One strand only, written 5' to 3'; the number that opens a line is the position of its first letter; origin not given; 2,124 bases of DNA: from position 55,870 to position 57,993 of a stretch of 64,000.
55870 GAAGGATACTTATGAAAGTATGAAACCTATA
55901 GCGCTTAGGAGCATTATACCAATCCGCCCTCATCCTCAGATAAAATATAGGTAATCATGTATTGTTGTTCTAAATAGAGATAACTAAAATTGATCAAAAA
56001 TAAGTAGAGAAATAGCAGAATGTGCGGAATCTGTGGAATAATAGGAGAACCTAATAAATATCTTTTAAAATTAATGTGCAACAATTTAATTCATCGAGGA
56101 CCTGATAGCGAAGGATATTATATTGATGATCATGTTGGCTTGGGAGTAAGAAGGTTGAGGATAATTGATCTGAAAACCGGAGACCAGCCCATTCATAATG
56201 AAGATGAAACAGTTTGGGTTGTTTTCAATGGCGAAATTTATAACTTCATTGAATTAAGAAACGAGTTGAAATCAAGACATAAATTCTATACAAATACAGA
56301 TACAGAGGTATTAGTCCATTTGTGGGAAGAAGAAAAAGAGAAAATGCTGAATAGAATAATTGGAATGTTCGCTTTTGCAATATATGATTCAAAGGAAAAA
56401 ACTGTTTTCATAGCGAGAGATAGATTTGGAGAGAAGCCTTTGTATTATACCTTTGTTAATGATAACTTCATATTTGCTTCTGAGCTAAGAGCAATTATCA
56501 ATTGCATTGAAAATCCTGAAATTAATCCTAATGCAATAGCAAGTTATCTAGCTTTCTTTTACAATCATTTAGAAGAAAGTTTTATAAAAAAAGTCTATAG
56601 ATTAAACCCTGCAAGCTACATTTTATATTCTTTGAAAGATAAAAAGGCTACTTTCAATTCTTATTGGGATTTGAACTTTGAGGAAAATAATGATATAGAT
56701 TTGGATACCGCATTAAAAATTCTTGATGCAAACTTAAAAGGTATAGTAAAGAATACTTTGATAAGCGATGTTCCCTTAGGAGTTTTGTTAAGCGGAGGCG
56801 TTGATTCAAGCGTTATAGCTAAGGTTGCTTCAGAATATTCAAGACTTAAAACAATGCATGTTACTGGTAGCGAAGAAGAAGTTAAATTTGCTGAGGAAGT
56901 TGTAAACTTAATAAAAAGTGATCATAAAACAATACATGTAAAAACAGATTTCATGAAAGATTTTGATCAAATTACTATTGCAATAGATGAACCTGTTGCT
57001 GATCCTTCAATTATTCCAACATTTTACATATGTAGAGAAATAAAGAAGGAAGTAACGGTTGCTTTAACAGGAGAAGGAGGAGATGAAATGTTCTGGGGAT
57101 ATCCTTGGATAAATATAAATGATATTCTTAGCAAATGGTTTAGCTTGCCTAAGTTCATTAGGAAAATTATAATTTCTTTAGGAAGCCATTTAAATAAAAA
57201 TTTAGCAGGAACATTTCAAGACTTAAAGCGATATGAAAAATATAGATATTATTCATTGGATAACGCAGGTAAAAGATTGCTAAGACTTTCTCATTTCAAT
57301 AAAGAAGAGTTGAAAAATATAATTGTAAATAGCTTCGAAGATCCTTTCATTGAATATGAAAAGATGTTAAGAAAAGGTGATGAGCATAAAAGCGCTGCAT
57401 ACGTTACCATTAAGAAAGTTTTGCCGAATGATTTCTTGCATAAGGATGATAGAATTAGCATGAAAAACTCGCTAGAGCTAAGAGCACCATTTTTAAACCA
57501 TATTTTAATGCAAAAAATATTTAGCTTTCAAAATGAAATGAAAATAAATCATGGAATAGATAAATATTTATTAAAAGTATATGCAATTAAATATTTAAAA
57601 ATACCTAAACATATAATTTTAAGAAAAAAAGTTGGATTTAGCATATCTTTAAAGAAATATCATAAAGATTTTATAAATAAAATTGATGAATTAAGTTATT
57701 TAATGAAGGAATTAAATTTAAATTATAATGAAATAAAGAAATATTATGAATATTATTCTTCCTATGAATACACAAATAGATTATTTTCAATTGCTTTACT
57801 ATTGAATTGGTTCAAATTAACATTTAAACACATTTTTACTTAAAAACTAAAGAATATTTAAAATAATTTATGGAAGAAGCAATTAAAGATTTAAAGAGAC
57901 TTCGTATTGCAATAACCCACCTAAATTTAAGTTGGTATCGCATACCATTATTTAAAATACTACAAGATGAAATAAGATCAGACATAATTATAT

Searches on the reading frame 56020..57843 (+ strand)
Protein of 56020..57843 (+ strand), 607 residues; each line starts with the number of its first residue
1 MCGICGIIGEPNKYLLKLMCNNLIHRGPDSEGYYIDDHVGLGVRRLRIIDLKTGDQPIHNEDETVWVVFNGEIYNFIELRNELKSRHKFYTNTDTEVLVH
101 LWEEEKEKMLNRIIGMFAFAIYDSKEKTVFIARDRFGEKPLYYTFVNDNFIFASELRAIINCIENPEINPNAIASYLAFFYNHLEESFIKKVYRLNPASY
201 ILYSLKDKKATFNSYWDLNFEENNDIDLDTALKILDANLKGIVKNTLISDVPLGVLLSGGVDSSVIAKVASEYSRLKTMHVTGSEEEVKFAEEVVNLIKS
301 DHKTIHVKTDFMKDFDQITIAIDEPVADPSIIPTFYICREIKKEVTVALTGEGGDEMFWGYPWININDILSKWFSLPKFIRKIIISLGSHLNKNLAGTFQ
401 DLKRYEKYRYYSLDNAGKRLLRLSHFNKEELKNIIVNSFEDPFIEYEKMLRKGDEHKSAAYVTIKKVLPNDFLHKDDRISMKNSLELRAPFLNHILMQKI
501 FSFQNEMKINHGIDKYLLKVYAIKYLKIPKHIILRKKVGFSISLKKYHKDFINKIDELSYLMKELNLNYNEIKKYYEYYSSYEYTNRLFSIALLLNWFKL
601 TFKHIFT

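Call 3: search_protein_families(library=pfam, proteins=[window:56020-57843:+], max_evalue=0.1)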
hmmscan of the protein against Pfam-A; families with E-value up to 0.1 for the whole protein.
window:56020-57843:+ (607 aa): 8 families
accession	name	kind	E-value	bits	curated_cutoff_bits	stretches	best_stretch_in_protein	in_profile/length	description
PF00733.27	Asn_synthase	-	3.5e-65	221.4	21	1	237-581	4-333/354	Asparagine synthase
PF13537.11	GATase_7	-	1.5e-44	151.4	25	1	44-160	2-122/123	Glutamine amidotransferase domain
PF13522.11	GATase_6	-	5.2e-40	136.9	27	1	28-155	1-130/130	Glutamine amidotransferase domain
PF12481.13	DUF3700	-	1.2e-07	31.9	27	1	106-160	122-176/228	Aluminium induced protein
PF06508.19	QueC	-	0.0063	16.5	22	1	255-318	4-69/210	Queuosine biosynthesis protein QueC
PF02540.23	NAD_synthase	-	0.0069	16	21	1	237-309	7-83/242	NAD synthase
PF24167.1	DUF7411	-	0.047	13.7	28.7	1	253-315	3-66/194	Family of unknown function (DUF7411)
PF03054.22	tRNA_Me_trans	-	0.084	13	20.6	0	255-300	5-51/202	tRNA methyl transferase HUP domain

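Call 61: find_homologous_proteins(query=window:56020-57843:+)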
Query window:56020-57843:+ (607 aa): 8000 proteins with E <= 0.001 among 8000 candidates; the best 120 are listed.
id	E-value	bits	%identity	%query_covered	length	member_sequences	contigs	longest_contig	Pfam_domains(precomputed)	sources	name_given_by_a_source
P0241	0.0e+0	1374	100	100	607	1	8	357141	PF12481.14,PF00733.28,PF13522.12,PF13537.12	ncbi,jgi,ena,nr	ncbi:MAG: asparagine synthase (glutamine-hydrolyzing) [Thermoproteota archaeon]|nr:asparagine syntha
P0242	0.0e+0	1356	99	100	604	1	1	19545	PF12481.14,PF00733.28,PF13522.12,PF13537.12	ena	-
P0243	0.0e+0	1294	94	99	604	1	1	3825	PF12481.14,PF00733.28,PF13522.12,PF13537.12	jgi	jgi:asparagine synthase (glutamine-hydrolysing)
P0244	0.0e+0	1289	93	100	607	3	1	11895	PF12481.14,PF00733.28,PF13522.12,PF13537.12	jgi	jgi:asparagine synthase (glutamine-hydrolysing)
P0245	0.0e+0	1288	94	100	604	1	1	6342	PF12481.14,PF00733.28,PF13522.12,PF13537.12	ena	-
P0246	0.0e+0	1287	93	100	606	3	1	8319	PF12481.14,PF00733.28,PF13522.12,PF13537.12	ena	-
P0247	0.0e+0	1286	94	100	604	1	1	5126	PF12481.14,PF00733.28,PF13522.12,PF13537.12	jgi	jgi:asparagine synthase (glutamine-hydrolysing)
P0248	0.0e+0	1283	93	100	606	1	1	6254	PF12481.14,PF00733.28,PF13522.12,PF13537.12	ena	-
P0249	0.0e+0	1282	93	100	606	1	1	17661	PF12481.14,PF00733.28,PF13522.12,PF13537.12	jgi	-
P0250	0.0e+0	1280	93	100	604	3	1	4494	PF12481.14,PF00733.28,PF13522.12,PF13537.12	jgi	-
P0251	0.0e+0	1279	93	100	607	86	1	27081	PF12481.14,PF00733.28,PF13522.12,PF13537.12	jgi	jgi:asparagine synthase (glutamine-hydrolysing)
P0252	0.0e+0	1210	88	100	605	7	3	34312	PF12481.14,PF00733.28,PF13522.12,PF13537.12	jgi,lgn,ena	-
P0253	0.0e+0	1156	94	88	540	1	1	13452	PF12481.14,PF00733.28,PF13522.12,PF13537.12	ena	-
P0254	0.0e+0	1058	93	84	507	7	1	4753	PF12481.14,PF00733.28,PF13522.12,PF13537.12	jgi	jgi:asparagine synthase (glutamine-hydrolysing)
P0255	0.0e+0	1039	92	83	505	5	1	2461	PF12481.14,PF00733.28,PF13522.12,PF13537.12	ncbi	ncbi:MAG: asparagine synthase (glutamine-hydrolyzing), partial [Thermoproteota archaeon]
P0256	0.0e+0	1022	92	82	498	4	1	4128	PF12481.14,PF00733.28,PF13522.12,PF13537.12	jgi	jgi:asparagine synthase (glutamine-hydrolysing)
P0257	6.0e-253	859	66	91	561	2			PF12481.14,PF00733.28,PF13522.12,PF13537.12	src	-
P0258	1.2e-185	637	49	99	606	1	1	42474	PF12481.14,PF00733.28,PF13522.12,PF13537.12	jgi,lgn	-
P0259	1.3e-178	613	52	99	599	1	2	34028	PF12481.14,PF00733.28,PF06508.20,PF13522.12,PF02540.24,PF13537.12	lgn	-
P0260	1.4e-165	570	45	99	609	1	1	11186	PF00733.28,PF13522.12,PF13537.12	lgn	-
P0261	3.2e-158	546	44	99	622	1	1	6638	PF00733.28,PF13522.12,PF13537.12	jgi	jgi:asparagine synthase (glutamine-hydrolysing)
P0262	1.3e-150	521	42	98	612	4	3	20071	PF00733.28,PF13522.12,PF13537.12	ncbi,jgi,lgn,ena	-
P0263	3.8e-150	519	43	98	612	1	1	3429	PF00733.28,PF13522.12,PF13537.12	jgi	jgi:asparagine synthase (glutamine-hydrolysing)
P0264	4.5e-147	509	43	95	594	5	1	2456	PF12481.14,PF00733.28,PF13522.12,PF13537.12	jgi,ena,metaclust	metaclust:\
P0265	1.7e-142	494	43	97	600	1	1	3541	PF00733.28,PF13522.12,PF13537.12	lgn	-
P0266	1.9e-141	491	43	92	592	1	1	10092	PF12481.14,PF00733.28,PF13522.12,PF13537.12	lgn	-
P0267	1.6e-140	488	42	98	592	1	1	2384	PF12481.14,PF00733.28,PF13522.12,PF13537.12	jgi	jgi:asparagine synthase (glutamine-hydrolysing)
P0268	2.4e-140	487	42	98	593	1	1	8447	PF12481.14,PF00733.28,PF13522.12,PF13537.12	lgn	-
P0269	9.4e-138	478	42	96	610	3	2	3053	PF00733.28,PF24167.2,PF13522.12,PF13537.12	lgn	-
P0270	8.6e-119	416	38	99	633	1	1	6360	PF00733.28,PF13522.12,PF13537.12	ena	-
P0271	4.8e-118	413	40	91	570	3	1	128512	PF12481.14,PF00733.28,PF13522.12,PF13537.12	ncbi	-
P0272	1.5e-116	408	38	99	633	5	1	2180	PF00733.28,PF13522.12,PF13537.12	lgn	-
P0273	1.7e-114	402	40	99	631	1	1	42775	PF00733.28,PF13522.12,PF13537.12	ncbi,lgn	ncbi:MAG: asparagine synthase (glutamine-hydrolyzing) [Candidatus Aminicenantia bacterium]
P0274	3.2e-114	401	41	93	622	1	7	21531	PF00733.28,PF13522.12,PF13537.12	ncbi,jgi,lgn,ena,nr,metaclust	ncbi:MAG: asparagine synthase (glutamine-hydrolyzing) [Candidatus Levybacteria bacterium RIFCSPHIGHO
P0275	9.1e-113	396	37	99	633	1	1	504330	PF12481.14,PF00733.28,PF13522.12,PF13537.12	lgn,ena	-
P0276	9.1e-113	396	40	100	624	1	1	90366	PF12481.14,PF00733.28,PF06508.20,PF13522.12,PF13537.12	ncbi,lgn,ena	-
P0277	4.2e-112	394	38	99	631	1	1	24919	PF00733.28,PF13522.12,PF13537.12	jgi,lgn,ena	jgi:asparagine synthase (glutamine-hydrolysing)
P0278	8.9e-112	393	42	91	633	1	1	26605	PF12481.14,PF00733.28,PF13522.12,PF13537.12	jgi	jgi:asparagine synthase (glutamine-hydrolysing)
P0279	1.8e-111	392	41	99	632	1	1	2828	PF12481.14,PF00733.28,PF13522.12,PF13537.12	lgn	-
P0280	3.9e-111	391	37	95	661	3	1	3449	PF00733.28,PF13522.12,PF13537.12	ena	-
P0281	6.9e-111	390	38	90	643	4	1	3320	PF00733.28,PF13522.12,PF13537.12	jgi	jgi:asparagine synthase (glutamine-hydrolysing)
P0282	8.8e-111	389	40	90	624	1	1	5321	PF00733.28,PF13522.12,PF13537.12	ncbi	-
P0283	1.3e-110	389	39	98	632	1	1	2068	PF00733.28,PF13522.12,PF13537.12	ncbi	-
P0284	5.8e-110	387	39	91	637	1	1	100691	PF00733.28,PF13522.12,PF13537.12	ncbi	-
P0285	1.2e-109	386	40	95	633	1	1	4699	PF12481.14,PF00733.28,PF13522.12,PF13537.12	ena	-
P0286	1.5e-109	385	39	96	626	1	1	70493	PF12481.14,PF00733.28,PF13522.12,PF13537.12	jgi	jgi:asparagine synthase (glutamine-hydrolysing)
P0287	1.9e-109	385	39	96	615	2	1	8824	PF00733.28,PF13522.12,PF13537.12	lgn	-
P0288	1.9e-109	385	39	90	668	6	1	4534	PF00733.28,PF13522.12,PF13537.12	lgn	-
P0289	2.8e-109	384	39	99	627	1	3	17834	PF00733.28,PF13522.12,PF13537.12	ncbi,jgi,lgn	-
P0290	5.5e-109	384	36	99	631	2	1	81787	PF00733.28,PF13522.12,PF13537.12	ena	-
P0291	7.3e-109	383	42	90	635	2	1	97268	PF12481.14,PF00733.28,PF13522.12,PF13537.12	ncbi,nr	ncbi:MAG: asparagine synthase (glutamine-hydrolyzing) [Candidatus Aenigmarchaeota archaeon]|nr:aspar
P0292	1.0e-108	383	38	94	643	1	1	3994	PF00733.28,PF13522.12,PF13537.12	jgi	jgi:asparagine synthase (glutamine-hydrolysing)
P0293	1.2e-108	382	39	95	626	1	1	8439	PF00733.28,PF13522.12,PF13537.12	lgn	-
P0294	1.5e-108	382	38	99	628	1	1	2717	PF12481.14,PF00733.28,PF13522.12,PF13537.12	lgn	-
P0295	1.6e-108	382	38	97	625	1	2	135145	PF00733.28,PF13522.12,PF13537.12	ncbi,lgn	-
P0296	1.6e-108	382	38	99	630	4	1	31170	PF00733.28,PF06508.20,PF13522.12,PF13537.12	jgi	-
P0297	1.8e-108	382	38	96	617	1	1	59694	PF00733.28,PF13522.12,PF13537.12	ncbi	ncbi:MAG: asparagine synthase (glutamine-hydrolyzing) [Candidatus Omnitrophota bacterium]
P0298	2.1e-108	382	39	91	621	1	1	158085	PF00733.28,PF13522.12,PF13537.12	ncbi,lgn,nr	ncbi:MAG: asparagine synthase (glutamine-hydrolyzing) [Candidatus Omnitrophota bacterium]|nr:asparag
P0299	2.9e-108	381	38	91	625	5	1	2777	PF12481.14,PF00733.28,PF13522.12,PF13537.12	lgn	-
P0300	3.0e-108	381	38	95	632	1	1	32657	PF00733.28,PF13522.12,PF13537.12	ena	-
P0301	4.4e-108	381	39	92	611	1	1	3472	PF12481.14,PF00733.28,PF13522.12,PF13537.12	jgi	-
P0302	4.8e-108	380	41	90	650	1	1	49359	PF00733.28,PF13522.12,PF13537.12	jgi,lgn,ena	-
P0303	4.9e-108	380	39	90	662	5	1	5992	PF00733.28,PF13522.12,PF13537.12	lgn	-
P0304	7.7e-108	380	37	99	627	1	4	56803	PF12481.14,PF00733.28,PF13522.12,PF13537.12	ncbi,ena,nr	ncbi:MAG: asparagine synthase (glutamine-hydrolyzing) [Candidatus Omnitrophica bacterium]|nr:asparag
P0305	7.7e-108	380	38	99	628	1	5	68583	PF12481.14,PF00733.28,PF13522.12,PF13537.12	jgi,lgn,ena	jgi:asparagine synthase (glutamine-hydrolysing)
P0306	8.4e-108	380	40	91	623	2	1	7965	PF00733.28,PF13522.12,PF13537.12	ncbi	-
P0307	8.5e-108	380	38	96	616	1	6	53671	PF00733.28,PF13522.12,PF13537.12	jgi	-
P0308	8.7e-108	380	39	98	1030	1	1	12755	PF12481.14,PF00733.28,PF00534.27,PF13579.13,PF13524.13,PF13522.12,PF13439.13,PF20706.4,PF13692.13,PF13537.12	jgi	-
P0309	1.5e-107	379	41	91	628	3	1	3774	PF00733.28,PF13522.12,PF13537.12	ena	-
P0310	1.5e-107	379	38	99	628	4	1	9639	PF00733.28,PF13522.12,PF13537.12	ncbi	-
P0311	1.6e-107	379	36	90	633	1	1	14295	PF12481.14,PF00733.28,PF13522.12,PF13537.12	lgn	-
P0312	1.9e-107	378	37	99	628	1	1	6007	PF00733.28,PF13522.12,PF13537.12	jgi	jgi:asparagine synthase (glutamine-hydrolysing)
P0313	1.9e-107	378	40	91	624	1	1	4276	PF00733.28,PF13522.12,PF13537.12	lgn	-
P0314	3.5e-107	378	40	94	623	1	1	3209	PF00733.28,PF13522.12,PF02540.24,PF13537.12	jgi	-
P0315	8.5e-107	376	39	94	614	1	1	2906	PF12481.14,PF00733.28,PF13522.12,PF13537.12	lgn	-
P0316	8.8e-107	376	38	90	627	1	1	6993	PF12481.14,PF00733.28,PF13522.12,PF13537.12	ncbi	-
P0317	8.9e-107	376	40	94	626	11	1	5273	PF00733.28,PF06508.20,PF13522.12,PF02540.24,PF13537.12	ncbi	-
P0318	1.0e-106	376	36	95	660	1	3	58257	PF00733.28,PF13522.12,PF13537.12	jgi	jgi:asparagine synthase (glutamine-hydrolysing)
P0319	1.1e-106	376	40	99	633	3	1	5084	PF00733.28,PF13522.12,PF13537.12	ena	-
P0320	1.5e-106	375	42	90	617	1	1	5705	PF00733.28,PF13522.12,PF02540.24,PF13537.12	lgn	-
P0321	2.9e-106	375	37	99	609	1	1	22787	PF12481.14,PF00733.28,PF13522.12,PF13537.12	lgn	-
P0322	4.4e-106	374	40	90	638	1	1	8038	PF12481.14,PF00733.28,PF13522.12,PF13537.12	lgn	-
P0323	5.7e-106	374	37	98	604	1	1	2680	PF12481.14,PF00733.28,PF13522.12,PF13537.12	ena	-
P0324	7.2e-106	373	39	90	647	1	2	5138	PF00733.28,PF13522.12,PF13537.12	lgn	-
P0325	1.1e-105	373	39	99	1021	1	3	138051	PF00733.28,PF00534.27,PF06508.20,PF13522.12,PF13439.13,PF20706.4,PF13692.13,PF02540.24,PF13537.12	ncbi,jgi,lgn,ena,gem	-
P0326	1.2e-105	372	39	91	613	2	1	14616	PF00733.28,PF13522.12,PF13537.12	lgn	-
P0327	1.4e-105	372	37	90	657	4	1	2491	PF12481.14,PF00733.28,PF13522.12,PF02540.24,PF13537.12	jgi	-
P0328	1.6e-105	372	38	90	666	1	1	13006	PF00733.28,PF06508.20,PF13522.12,PF13537.12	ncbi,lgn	ncbi:MAG: asparagine synthase (glutamine-hydrolyzing) [Candidatus Acidiferrales bacterium]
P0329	1.9e-105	372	39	91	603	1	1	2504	PF12481.14,PF00733.28,PF13522.12,PF13537.12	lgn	-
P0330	2.4e-105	371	38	99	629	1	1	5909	PF00733.28,PF13522.12,PF13537.12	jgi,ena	-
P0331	2.7e-105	371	40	90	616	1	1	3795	PF00733.28,PF13522.12,PF13537.12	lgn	-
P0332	2.9e-105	371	37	99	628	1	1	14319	PF12481.14,PF00733.28,PF13522.12,PF13537.12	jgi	jgi:asparagine synthase (glutamine-hydrolysing)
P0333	3.6e-105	371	42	91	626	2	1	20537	PF00733.28,PF13522.12,PF13537.12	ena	-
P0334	3.7e-105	371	37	98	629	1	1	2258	PF00733.28,PF13522.12,PF13537.12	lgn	-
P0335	4.3e-105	371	38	99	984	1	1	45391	PF00733.28,PF13522.12,PF01075.24,PF02540.24,PF13537.12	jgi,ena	-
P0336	4.5e-105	371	37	91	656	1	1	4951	PF00733.28,PF13522.12,PF13537.12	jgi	jgi:asparagine synthase (glutamine-hydrolysing)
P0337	6.3e-105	370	38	95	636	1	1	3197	PF00733.28,PF13522.12,PF13537.12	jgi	-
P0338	6.4e-105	370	39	90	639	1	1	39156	PF00733.28,PF13522.12,PF13537.12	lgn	-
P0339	6.8e-105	370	38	93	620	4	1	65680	PF00733.28,PF13522.12,PF13537.12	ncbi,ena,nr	ncbi:MAG: asparagine synthase (glutamine-hydrolyzing) [Candidatus Omnitrophica bacterium]|nr:asparag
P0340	7.0e-105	370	39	91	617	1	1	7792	PF00733.28,PF13522.12,PF13537.12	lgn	-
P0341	7.9e-105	370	39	91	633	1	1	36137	PF12481.14,PF00733.28,PF06508.20,PF13522.12,PF13537.12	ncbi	-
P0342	8.5e-105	370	37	99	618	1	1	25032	PF12481.14,PF00733.28,PF13522.12,PF13537.12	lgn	-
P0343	1.1e-104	369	38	90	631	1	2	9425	PF00733.28,PF13522.12,PF13537.12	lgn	-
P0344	1.1e-104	369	37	99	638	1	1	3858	PF00733.28,PF13522.12,PF13537.12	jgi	jgi:asparagine synthase (glutamine-hydrolysing)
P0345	1.2e-104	369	39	92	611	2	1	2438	PF12481.14,PF00733.28,PF13522.12,PF13537.12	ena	-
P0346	1.3e-104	369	39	90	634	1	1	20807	PF12481.14,PF00733.28,PF13522.12,PF13537.12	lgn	-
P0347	1.3e-104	369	36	99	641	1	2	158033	PF12481.14,PF00733.28,PF13522.12,PF13537.12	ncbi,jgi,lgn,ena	-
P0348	1.6e-104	369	38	91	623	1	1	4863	PF00733.28,PF13522.12,PF13537.12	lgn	-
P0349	1.8e-104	369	37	90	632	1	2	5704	PF12481.14,PF00733.28,PF13522.12,PF13537.12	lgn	-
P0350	1.8e-104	369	37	99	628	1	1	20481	PF00733.28,PF13522.12,PF13537.12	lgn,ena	-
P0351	2.1e-104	368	39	95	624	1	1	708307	PF00733.28,PF13522.12,PF13537.12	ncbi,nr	ncbi:MAG: asparagine synthase (glutamine-hydrolyzing) [PVC group bacterium]|nr:asparagine synthase (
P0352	2.2e-104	368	36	99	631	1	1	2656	PF00733.28,PF13522.12,PF13537.12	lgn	-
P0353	2.4e-104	368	37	91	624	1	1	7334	PF00733.28,PF13522.12,PF13537.12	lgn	-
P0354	2.5e-104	368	38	91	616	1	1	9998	PF00733.28,PF13522.12,PF13537.12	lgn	-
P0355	2.6e-104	368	39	91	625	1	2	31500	PF00733.28,PF13522.12,PF13537.12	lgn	-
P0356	3.0e-104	368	37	90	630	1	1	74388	PF12481.14,PF00733.28,PF13522.12,PF13537.12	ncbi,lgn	-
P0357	3.1e-104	368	39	90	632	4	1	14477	PF12481.14,PF00733.28,PF13522.12,PF13537.12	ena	-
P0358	3.2e-104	368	36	99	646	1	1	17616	PF00733.28,PF13522.12,PF13537.12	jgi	-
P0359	3.8e-104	368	38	90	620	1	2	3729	PF00733.28,PF13522.12,PF13537.12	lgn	-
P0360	4.0e-104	367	36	99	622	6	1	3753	PF00733.28,PF13522.12,PF13537.12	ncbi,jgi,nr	ncbi:MAG: asparagine synthase (glutamine-hydrolyzing) [Candidatus Omnitrophota bacterium]|nr:MAG: as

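Call 63: find_encoding_contigs(protein=P0252, flank=9000, max_places=3)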
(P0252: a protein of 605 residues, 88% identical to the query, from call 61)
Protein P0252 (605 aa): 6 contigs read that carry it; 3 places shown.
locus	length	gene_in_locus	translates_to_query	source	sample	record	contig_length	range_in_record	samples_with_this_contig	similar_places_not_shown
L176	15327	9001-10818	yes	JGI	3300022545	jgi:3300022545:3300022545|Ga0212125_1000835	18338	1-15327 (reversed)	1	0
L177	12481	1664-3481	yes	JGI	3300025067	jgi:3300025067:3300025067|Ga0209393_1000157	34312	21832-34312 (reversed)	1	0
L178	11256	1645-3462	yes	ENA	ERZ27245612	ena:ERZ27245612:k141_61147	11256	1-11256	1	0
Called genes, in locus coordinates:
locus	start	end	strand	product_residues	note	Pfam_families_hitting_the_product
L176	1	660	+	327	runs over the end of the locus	PF00106:adh_short (weak), PF01370:Epimerase, PF02719:Polysacc_synt_2, PF04321:RmlD_sub_bind (faint), PF01073:3Beta_HSD, PF07993:NAD_binding_4 (weak), PF13460:NAD_binding_10, PF16363:GDP_Man_Dehyd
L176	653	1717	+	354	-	PF01073:3Beta_HSD, PF01370:Epimerase, PF02719:Polysacc_synt_2 (weak), PF07993:NAD_binding_4, PF13460:NAD_binding_10 (faint), PF16363:GDP_Man_Dehyd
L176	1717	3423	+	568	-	PF02543:Carbam_trans_N, PF16861:Carbam_trans_C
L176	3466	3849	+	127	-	-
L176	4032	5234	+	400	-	PF13439:Glyco_transf_4, PF00534:Glycos_transf_1, PF13692:Glyco_trans_1_4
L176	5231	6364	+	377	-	PF13439:Glyco_transf_4, PF13579:Glyco_trans_4_4, PF00534:Glycos_transf_1, PF13692:Glyco_trans_1_4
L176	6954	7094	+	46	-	-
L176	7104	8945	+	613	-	-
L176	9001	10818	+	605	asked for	PF13522:GATase_6, PF12481:DUF3700 (weak), PF13537:GATase_7, PF00733:Asn_synthase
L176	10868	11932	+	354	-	PF00534:Glycos_transf_1, PF13692:Glyco_trans_1_4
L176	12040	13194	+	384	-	PF13439:Glyco_transf_4, PF00534:Glycos_transf_1, PF13692:Glyco_trans_1_4, PF13524:Glyco_trans_1_2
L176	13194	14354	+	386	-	PF13439:Glyco_transf_4, PF00534:Glycos_transf_1, PF13692:Glyco_trans_1_4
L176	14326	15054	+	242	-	PF13489:Methyltransf_23, PF13847:Methyltransf_31, PF08241:Methyltransf_11, PF08242:Methyltransf_12, PF13649:Methyltransf_25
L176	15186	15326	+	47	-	?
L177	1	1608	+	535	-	?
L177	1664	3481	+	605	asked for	PF13522:GATase_6, PF12481:DUF3700 (weak), PF13537:GATase_7, PF00733:Asn_synthase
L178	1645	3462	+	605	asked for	PF13522:GATase_6, PF12481:DUF3700 (weak), PF13537:GATase_7, PF00733:Asn_synthase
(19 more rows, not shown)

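Call 64: find_encoding_contigs(protein=P0258, flank=7000, max_places=2)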
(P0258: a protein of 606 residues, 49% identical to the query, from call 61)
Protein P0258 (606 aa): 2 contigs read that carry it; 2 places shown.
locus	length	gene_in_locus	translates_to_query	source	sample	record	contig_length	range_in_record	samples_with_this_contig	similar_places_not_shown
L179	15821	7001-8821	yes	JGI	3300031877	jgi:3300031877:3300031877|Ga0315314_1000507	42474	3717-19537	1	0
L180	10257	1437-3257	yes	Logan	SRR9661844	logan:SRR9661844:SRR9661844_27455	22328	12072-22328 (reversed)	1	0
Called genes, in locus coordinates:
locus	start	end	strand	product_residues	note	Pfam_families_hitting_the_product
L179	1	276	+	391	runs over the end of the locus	PF00534:Glycos_transf_1, PF13692:Glyco_trans_1_4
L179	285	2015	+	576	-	-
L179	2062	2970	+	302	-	PF00535:Glycos_transf_2, PF13641:Glyco_tranf_2_3 (weak)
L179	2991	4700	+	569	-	PF02543:Carbam_trans_N, PF16861:Carbam_trans_C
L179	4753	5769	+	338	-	PF00535:Glycos_transf_2, PF10111:Glyco_tranf_2_2 (weak), PF13506:Glyco_transf_21, PF13641:Glyco_tranf_2_3, PF13632:Glyco_trans_2_3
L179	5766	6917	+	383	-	PF13439:Glyco_transf_4, PF13579:Glyco_trans_4_4, PF20706:GT4-conflict (weak), PF00534:Glycos_transf_1, PF13692:Glyco_trans_1_4, PF13524:Glyco_trans_1_2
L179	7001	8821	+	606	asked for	PF13522:GATase_6, PF13537:GATase_7, PF12481:DUF3700 (faint), PF00733:Asn_synthase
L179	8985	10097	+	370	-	PF00534:Glycos_transf_1, PF13692:Glyco_trans_1_4, PF13524:Glyco_trans_1_2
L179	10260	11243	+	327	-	PF13524:Glyco_trans_1_2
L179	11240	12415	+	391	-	PF13439:Glyco_transf_4, PF20706:GT4-conflict (weak), PF00534:Glycos_transf_1, PF13692:Glyco_trans_1_4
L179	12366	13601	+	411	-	PF13439:Glyco_transf_4, PF20706:GT4-conflict, PF00534:Glycos_transf_1, PF13692:Glyco_trans_1_4, PF13524:Glyco_trans_1_2 (weak)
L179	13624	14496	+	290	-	PF01596:Methyltransf_3 (weak), PF13578:Methyltransf_24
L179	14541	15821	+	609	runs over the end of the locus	-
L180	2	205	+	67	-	?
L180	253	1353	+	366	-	PF13439:Glyco_transf_4, PF13579:Glyco_trans_4_4, PF20706:GT4-conflict (weak), PF00534:Glycos_transf_1, PF13692:Glyco_trans_1_4, PF13524:Glyco_trans_1_2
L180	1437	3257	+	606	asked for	PF13522:GATase_6, PF13537:GATase_7, PF12481:DUF3700 (faint), PF00733:Asn_synthase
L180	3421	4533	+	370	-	PF00534:Glycos_transf_1, PF13692:Glyco_trans_1_4, PF13524:Glyco_trans_1_2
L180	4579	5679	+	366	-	PF13524:Glyco_trans_1_2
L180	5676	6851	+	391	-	PF13439:Glyco_transf_4, PF20706:GT4-conflict (weak), PF00534:Glycos_transf_1, PF13692:Glyco_trans_1_4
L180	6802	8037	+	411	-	PF13439:Glyco_transf_4, PF20706:GT4-conflict, PF00534:Glycos_transf_1, PF13692:Glyco_trans_1_4, PF13524:Glyco_trans_1_2 (weak)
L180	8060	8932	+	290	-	PF01596:Methyltransf_3 (weak), PF13578:Methyltransf_24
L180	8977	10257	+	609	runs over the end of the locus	-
